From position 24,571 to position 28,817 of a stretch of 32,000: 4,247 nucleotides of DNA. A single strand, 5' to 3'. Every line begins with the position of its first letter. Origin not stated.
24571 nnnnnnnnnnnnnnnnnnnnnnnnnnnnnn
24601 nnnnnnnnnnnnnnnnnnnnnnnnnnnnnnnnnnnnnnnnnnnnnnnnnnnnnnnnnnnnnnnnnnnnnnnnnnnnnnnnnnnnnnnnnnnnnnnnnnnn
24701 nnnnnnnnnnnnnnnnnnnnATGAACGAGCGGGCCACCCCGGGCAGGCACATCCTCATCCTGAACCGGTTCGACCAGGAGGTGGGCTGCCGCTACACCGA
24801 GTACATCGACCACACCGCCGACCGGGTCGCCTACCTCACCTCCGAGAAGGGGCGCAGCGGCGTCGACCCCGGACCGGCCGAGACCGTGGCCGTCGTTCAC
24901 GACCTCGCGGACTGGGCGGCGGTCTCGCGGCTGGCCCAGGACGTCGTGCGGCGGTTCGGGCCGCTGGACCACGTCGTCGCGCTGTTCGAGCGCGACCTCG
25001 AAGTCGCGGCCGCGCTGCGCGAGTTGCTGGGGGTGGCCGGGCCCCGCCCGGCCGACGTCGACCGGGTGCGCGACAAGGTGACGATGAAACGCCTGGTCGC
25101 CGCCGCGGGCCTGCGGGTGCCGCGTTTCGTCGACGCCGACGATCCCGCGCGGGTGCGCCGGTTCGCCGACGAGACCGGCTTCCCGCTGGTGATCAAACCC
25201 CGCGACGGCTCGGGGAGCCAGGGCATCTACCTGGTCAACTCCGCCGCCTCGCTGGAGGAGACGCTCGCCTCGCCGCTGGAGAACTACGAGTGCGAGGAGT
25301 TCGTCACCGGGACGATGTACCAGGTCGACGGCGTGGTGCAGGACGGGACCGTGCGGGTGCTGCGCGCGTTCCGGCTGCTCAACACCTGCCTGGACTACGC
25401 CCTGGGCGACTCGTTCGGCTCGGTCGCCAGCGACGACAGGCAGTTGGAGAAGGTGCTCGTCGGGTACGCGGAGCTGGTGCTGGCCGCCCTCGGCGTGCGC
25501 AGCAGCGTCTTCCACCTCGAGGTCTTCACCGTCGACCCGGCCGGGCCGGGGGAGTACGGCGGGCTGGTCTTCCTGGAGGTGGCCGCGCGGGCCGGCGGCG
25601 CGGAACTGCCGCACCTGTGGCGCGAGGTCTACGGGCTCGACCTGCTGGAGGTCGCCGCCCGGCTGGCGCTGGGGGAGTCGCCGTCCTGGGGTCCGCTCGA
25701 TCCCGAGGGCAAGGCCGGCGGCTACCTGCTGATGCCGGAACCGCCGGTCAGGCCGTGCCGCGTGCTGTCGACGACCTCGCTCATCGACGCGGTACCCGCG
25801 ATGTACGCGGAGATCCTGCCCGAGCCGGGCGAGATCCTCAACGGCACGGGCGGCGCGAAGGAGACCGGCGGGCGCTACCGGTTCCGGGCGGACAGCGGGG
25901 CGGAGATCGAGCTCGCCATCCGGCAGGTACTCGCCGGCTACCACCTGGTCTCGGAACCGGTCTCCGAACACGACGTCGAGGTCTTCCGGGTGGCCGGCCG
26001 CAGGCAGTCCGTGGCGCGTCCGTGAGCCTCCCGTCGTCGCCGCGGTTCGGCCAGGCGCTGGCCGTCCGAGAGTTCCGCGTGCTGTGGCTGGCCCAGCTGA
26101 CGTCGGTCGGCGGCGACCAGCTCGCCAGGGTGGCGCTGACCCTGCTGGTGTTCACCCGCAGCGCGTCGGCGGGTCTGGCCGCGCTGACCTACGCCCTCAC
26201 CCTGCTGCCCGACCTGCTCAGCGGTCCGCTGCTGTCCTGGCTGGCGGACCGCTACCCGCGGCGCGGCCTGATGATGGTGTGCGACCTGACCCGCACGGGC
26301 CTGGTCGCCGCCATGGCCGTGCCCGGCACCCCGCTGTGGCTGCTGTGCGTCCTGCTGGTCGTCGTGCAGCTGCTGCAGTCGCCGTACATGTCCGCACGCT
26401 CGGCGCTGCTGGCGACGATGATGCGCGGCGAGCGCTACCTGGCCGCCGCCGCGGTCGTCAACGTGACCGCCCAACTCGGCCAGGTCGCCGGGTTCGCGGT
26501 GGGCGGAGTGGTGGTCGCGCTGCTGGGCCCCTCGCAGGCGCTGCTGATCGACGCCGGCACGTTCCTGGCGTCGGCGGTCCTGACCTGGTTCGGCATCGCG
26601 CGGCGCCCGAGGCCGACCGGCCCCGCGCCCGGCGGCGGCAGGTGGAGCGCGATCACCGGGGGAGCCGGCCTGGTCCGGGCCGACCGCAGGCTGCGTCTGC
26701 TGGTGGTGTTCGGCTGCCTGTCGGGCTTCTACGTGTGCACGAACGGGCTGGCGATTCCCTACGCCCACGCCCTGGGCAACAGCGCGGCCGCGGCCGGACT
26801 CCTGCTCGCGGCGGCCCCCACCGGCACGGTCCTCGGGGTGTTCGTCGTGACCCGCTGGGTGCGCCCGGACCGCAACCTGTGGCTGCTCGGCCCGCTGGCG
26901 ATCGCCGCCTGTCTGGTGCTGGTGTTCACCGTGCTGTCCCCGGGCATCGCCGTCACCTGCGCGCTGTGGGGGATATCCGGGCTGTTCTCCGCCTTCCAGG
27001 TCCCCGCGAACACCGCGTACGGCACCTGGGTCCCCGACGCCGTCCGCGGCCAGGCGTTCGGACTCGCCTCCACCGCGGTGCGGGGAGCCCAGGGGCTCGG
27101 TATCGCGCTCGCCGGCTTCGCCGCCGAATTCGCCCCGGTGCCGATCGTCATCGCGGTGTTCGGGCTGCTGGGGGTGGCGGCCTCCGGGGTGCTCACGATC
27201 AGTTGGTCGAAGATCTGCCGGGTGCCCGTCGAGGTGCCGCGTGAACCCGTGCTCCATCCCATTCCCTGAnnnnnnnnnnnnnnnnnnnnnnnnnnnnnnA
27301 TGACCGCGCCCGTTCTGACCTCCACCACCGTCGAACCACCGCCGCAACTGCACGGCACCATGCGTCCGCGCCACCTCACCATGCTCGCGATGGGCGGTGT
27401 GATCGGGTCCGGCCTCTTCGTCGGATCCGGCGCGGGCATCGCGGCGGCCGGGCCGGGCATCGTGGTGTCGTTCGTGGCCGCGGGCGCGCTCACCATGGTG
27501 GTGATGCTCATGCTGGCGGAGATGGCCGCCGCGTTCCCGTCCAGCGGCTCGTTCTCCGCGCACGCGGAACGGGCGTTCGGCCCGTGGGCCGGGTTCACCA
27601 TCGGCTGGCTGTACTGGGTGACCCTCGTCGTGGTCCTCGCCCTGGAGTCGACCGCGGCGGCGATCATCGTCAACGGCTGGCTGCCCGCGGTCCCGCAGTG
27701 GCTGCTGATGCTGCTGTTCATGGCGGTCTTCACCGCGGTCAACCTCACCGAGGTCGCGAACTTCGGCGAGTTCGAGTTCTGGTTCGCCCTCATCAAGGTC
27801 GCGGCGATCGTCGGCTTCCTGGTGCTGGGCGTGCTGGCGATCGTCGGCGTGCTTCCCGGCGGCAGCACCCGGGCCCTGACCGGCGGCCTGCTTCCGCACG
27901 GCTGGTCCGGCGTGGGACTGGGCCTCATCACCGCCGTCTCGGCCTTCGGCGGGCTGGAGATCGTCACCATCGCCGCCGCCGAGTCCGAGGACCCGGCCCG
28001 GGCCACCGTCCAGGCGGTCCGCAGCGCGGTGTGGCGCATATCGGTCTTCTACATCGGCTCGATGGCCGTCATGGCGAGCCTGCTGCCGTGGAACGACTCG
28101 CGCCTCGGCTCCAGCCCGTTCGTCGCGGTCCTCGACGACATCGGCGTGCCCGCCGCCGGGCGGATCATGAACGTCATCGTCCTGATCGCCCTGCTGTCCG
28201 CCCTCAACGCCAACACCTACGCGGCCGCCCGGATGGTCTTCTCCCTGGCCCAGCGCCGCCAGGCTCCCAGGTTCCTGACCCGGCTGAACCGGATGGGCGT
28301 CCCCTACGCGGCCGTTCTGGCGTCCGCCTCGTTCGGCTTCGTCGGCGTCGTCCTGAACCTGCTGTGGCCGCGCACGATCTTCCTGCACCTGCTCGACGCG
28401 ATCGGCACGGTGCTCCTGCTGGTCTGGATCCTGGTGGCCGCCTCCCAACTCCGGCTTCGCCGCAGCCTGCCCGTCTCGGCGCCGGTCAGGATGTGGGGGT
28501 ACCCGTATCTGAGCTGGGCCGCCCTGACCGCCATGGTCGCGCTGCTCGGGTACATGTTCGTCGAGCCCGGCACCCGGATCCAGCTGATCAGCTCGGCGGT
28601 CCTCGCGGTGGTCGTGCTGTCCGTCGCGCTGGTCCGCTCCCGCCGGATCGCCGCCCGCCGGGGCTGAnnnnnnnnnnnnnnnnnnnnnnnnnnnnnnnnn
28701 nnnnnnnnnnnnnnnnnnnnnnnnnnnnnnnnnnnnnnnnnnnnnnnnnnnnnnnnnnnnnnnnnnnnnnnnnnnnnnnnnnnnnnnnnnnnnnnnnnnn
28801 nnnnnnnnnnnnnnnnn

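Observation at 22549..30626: SARP-linked operon of aminotransferase, methyltransferase, ATP-grasp ligase and transporters: candidate NRPS-independent peptide cluster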

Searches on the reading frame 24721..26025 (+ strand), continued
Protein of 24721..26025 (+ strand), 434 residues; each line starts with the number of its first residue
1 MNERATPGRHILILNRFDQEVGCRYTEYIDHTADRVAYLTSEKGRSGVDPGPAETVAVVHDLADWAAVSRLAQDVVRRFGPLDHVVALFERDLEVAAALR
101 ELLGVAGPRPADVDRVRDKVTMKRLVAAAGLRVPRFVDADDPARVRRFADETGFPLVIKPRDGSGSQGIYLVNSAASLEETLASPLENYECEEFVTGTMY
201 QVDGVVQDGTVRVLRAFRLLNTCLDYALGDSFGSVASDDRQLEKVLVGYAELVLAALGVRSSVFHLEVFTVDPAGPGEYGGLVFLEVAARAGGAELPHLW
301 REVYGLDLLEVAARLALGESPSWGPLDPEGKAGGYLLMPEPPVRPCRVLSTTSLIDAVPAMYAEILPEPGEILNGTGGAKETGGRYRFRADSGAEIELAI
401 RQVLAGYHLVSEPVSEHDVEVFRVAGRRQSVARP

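Call 80: find_encoding_contigs(protein=P0124, flank=10000, max_places=1)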
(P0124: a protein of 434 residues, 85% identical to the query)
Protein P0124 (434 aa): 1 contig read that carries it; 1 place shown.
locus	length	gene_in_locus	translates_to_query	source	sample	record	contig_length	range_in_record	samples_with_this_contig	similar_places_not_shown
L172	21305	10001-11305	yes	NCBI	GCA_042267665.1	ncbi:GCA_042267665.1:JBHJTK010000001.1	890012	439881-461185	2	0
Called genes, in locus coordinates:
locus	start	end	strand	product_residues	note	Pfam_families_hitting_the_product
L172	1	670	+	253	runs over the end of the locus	PF07103:DUF1365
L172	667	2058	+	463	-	PF02353:CMAS, PF13489:Methyltransf_23, PF08241:Methyltransf_11, PF08242:Methyltransf_12, PF13649:Methyltransf_25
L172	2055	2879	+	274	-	PF06966:DUF1295, PF02544:Steroid_dh (weak), PF04191:PEMT (weak), PF04140:ICMT (weak)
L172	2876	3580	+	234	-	PF00561:Abhydrolase_1, PF12697:Abhydrolase_6, PF12146:Hydrolase_4, PF20408:Abhydrolase_11 (weak)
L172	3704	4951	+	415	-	PF01266:DAO, PF03486:HI0933_like (weak), PF13450:NAD_binding_8, PF01593:Amino_oxidase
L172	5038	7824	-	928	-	PF00486:Trans_reg_C, PF13428:TPR_14 (faint), PF03704:BTAD, PF07719:TPR_2 (faint), PF13191:AAA_16 (weak), PF13424:TPR_12, PF00515:TPR_1 (weak), PF13424:TPR_12, +6 more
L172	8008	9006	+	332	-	PF00155:Aminotran_1_2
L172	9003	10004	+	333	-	PF08241:Methyltransf_11, PF13649:Methyltransf_25, PF13847:Methyltransf_31 (weak)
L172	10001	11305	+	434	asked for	PF02786:CPSase_L_D2 (faint), PF02222:ATP-grasp (weak), PF13535:ATP-grasp_4 (faint)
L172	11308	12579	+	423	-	PF05977:MFS_3, PF07690:MFS_1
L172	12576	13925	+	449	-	PF00324:AA_permease, PF13520:AA_permease_2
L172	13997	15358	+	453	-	-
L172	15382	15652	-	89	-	-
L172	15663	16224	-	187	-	PF00156:Pribosyltran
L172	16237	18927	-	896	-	PF13510:Fer2_4, PF12838:Fer4_7 (weak), PF13187:Fer4_9 (weak), PF14697:Fer4_21 (weak), PF22117:Fer4_Nqo3, PF04879:Molybdop_Fe4S4, PF00384:Molybdopterin, PF01568:Molydop_binding, +1 more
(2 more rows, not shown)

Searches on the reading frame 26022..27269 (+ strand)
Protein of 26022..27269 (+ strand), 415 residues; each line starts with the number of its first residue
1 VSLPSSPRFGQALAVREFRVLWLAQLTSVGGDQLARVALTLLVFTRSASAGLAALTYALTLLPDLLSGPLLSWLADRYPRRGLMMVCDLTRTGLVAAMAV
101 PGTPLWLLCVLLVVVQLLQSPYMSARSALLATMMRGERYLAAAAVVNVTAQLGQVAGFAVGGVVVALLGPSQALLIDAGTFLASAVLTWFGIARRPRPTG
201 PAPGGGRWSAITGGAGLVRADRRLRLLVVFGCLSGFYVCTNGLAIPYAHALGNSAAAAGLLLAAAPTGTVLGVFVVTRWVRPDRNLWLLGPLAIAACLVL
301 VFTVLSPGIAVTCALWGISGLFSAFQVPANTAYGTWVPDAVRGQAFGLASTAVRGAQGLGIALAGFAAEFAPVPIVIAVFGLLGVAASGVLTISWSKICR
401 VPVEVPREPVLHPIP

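Call 5: search_protein_families(library=pfam, proteins=[window:26022-27269:+], max_evalue=0.01)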
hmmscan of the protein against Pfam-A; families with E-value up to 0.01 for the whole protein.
window:26022-27269:+ (415 aa): 2 families
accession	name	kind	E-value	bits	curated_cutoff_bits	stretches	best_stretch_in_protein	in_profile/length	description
PF07690.21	MFS_1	-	6.5e-27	94.8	33.4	2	21-236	1-217/347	Major Facilitator Superfamily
PF05977.19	MFS_3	-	2e-11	43.5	27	1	14-383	8-384/524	Transmembrane secretion effector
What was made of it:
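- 26022..27269 (+): Gene 4: MFS efflux-type transporter (415 aa; MFS_3/EntS-like, DHA3). Pfam MFS_1 and MFS_3 (call 5).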

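Call 6: search_protein_families(library=ncbifam, proteins=[window:26022-27269:+], max_evalue=0.01)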
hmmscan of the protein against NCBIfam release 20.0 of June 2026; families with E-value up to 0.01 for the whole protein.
window:26022-27269:+ (415 aa): 9 families
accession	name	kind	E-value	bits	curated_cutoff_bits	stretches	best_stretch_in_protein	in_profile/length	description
TIGR00900.1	2A0121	subfamily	4.6e-39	134.8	319.6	1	18-368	1-360/364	H+ Antiporter protein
NF007792.0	PRK10489.1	equivalog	9.1e-15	54.6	324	1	16-404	17-408/419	enterobactin transporter EntS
TIGR00880.1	2_A_01_02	superfamily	2.5e-07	30.9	131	1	64-190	11-136/141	multidrug resistance protein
NF052575.1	MFS_efflux_Tap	equivalog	6.2e-07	28.8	625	1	21-381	9-381/401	multidrug efflux MFS transporter Tap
NF006386.0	PRK08633.1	equivalog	4.4e-06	24.7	1221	1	14-346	7-360/1147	acyl-[ACP]--phospholipid O-acyltransferase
NF005291.0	PRK06814.1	equivalog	2.4e-05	22.5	1349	1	12-196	7-195/1140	acyl-[ACP]--phospholipid O-acyltransferase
TIGR00881.1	2A0104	subfamily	0.00018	20.7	407.75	1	293-371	67-148/379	phosphoglycerate transporter protein PgtP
NF000245.1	macrolide_MefA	exception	0.005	16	675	1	17-129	10-126/405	macrolide efflux MFS transporter Mef(A)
NF012185.0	tet_MFS_L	exception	0.0053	15.7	925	0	89-190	333-436/457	tetracycline efflux MFS transporter Tet(L)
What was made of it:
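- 26022..27269 (+): TIGR00900 H+ antiporter at 135 bits and EntS at 55 bits (call 6).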

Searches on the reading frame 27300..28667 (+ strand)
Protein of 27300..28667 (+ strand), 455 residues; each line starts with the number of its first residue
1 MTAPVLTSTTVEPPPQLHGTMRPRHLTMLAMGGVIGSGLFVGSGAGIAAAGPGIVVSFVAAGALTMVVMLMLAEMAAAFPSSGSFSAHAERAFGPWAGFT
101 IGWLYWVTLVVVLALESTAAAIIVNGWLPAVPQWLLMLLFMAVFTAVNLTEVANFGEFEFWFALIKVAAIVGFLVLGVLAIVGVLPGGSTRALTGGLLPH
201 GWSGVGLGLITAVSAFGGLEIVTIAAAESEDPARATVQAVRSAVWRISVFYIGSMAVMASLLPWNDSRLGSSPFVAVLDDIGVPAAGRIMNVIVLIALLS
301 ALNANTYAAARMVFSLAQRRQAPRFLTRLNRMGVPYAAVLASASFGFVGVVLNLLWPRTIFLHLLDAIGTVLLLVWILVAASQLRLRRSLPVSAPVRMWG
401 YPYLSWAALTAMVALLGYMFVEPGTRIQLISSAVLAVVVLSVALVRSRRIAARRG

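Call 5: search_protein_families(library=pfam, proteins=[window:27300-28667:+], max_evalue=0.01)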
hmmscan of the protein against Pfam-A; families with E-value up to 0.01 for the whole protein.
window:27300-28667:+ (455 aa): 2 families
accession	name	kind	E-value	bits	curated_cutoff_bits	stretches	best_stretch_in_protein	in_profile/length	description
PF00324.27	AA_permease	-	5.1e-107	358.9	24.6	1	25-444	1-458/470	Amino acid permease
PF13520.12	AA_permease_2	-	8.3e-37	127.5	27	1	26-424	6-409/427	Amino acid permease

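Call 6: search_protein_families(library=ncbifam, proteins=[window:27300-28667:+], max_evalue=0.01)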
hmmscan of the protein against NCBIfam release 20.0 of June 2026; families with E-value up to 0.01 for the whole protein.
window:27300-28667:+ (455 aa): 26 families (the best 25 are shown)
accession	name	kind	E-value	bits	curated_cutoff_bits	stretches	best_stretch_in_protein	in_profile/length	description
TIGR01773.1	GABAperm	equivalog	8.7e-143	476.3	678.1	1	14-449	7-451/452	GABA permease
NF007566.0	PRK10197.1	equivalog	5.3e-109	365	871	1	15-448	8-450/466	GABA permease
NF007594.0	PRK10238.1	equivalog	1.1e-86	291.6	848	1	16-445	9-444/456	aromatic amino acid transporter AroP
NF007602.0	PRK10249.1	equivalog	1.1e-84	285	851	1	8-430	10-439/458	phenylalanine transporter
NF007876.0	PRK10580.1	equivalog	1.5e-80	271.3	736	1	17-448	7-447/457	proline-specific permease ProY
NF008484.0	PRK11387.1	equivalog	4.4e-80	269.9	716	1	10-430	5-439/471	S-methylmethionine permease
TIGR00913.1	2A0310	subfamily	5.3e-79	266.2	578.7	1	20-406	3-409/480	amino acid permease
NF047867.1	AA_transp_ThrP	exception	2.5e-76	257.5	850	1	15-442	6-444/461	bifunctional threonine/serine APC transporter ThrP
NF008016.0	PRK10746.1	equivalog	4.2e-75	253.6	799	1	15-443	6-445/461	amino acid permease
NF008094.0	PRK10836.1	subfamily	1.7e-74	251.3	735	1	14-391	10-401/489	amino acid permease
NF008272.0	PRK11049.1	equivalog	3.2e-74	250.6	732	1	13-450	15-465/470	D-serine/D-alanine/glycine transporter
NF011623.0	PRK15049.1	equivalog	5e-74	250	773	1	18-448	27-469/499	L-asparagine permease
TIGR00909.1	2A0306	subfamily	6.5e-35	120.9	556.8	1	26-413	10-401/429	amino acid transporter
TIGR00908.1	2A0305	equivalog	6.6e-28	97.8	381.75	1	16-444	4-426/442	ethanolamine permease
NF053761.1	BrChAATpBcaP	equivalog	2.6e-25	89.4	690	1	16-417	19-427/460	branched-chain amino acid transporter BcaP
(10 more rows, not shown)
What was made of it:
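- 27300..28667 (+): Gene 5: APC-family amino-acid permease (455 aa), closest to GABA permeases. It is an accessory member. TIGR01773 GabP scores 476 bits, below its cut-off of 678 (calls 5, 6).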
